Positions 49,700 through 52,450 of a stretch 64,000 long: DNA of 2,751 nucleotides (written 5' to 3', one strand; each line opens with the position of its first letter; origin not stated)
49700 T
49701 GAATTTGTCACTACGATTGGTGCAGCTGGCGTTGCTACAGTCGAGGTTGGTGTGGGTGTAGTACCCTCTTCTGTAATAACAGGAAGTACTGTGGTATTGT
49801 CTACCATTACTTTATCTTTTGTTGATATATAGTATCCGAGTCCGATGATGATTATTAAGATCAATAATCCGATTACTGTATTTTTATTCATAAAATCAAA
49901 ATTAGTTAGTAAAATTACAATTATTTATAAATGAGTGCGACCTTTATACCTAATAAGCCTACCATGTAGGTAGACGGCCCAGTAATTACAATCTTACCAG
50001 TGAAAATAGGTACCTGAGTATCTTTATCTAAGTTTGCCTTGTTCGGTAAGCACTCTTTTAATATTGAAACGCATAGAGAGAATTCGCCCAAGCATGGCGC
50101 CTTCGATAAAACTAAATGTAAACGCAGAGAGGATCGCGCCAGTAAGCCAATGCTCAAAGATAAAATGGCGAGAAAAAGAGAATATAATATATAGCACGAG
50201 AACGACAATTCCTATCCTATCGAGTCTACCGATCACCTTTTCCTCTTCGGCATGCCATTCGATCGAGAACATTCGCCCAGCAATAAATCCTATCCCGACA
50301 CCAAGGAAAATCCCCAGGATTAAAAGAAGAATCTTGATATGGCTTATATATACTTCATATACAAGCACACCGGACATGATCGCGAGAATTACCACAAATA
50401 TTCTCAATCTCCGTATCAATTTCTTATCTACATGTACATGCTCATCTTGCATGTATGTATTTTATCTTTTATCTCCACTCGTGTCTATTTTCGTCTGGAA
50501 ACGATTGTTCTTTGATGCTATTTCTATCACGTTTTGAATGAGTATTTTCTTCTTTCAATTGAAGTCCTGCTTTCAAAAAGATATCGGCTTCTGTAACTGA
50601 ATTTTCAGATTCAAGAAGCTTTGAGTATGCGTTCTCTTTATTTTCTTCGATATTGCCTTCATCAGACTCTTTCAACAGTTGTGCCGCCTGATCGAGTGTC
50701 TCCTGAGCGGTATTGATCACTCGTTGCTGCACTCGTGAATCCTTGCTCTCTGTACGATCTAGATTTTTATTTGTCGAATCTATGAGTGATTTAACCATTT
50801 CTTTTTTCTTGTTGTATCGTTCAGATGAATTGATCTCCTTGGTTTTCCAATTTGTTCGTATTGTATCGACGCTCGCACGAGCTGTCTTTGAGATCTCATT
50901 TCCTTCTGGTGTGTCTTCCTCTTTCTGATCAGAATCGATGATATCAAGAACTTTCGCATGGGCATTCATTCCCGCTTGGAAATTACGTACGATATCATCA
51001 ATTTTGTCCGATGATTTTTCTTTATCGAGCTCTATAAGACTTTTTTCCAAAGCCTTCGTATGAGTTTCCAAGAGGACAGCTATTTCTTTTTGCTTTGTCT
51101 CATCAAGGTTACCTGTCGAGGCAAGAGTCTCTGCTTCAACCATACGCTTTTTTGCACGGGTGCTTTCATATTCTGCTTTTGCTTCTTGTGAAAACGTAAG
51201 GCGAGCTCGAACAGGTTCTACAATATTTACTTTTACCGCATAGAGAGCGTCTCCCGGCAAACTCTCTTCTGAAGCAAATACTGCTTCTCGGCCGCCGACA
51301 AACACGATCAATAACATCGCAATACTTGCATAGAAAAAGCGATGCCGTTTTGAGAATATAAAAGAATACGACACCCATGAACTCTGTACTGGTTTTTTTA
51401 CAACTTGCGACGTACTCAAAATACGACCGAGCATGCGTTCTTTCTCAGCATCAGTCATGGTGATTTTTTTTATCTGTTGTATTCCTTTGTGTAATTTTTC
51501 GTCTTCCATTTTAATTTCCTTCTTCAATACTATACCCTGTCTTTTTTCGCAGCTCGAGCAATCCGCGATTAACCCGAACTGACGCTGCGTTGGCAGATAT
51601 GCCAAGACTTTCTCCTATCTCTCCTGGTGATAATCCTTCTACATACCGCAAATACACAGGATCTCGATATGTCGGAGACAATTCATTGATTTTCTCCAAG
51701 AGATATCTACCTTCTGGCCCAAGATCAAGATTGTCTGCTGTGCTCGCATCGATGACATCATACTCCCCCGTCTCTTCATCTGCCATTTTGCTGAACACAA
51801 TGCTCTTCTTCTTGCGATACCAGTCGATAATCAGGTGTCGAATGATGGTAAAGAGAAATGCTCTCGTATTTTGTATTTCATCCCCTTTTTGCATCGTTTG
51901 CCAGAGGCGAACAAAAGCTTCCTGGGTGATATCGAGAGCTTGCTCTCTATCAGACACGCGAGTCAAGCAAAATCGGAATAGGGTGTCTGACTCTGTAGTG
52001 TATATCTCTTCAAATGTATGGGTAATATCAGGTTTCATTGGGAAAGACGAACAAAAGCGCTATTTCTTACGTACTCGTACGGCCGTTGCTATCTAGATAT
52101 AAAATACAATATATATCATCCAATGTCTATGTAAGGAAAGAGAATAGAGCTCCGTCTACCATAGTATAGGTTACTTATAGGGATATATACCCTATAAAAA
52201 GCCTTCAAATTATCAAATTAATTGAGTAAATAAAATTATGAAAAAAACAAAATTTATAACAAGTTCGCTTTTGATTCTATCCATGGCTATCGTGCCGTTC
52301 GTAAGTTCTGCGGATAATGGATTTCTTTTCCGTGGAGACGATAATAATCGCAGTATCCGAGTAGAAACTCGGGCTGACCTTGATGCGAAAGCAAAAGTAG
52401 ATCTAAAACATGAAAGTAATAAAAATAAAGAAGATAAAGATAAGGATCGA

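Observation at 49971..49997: Same ECF-type promoter motif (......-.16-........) in front of the FN3-repeat surface protein gene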

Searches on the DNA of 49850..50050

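Call 57: search_rna_families(source=window, start=49850, end=50050, threshold=evalue, max_evalue=5)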
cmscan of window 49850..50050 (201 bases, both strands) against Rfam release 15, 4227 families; matches with E-value up to 5: 1.
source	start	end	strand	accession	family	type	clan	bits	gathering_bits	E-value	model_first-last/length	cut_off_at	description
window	49905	49981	+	RF03151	cyano-S1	Cis-reg; leader;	-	15.2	39.9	1.9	1-81/81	no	Cyanobacterial ribosomal protein S1 leader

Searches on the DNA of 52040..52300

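Call 58: search_rna_families(source=window, start=52040, end=52300, threshold=evalue, max_evalue=5)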
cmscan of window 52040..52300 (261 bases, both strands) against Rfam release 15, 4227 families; matches with E-value up to 5: 0.
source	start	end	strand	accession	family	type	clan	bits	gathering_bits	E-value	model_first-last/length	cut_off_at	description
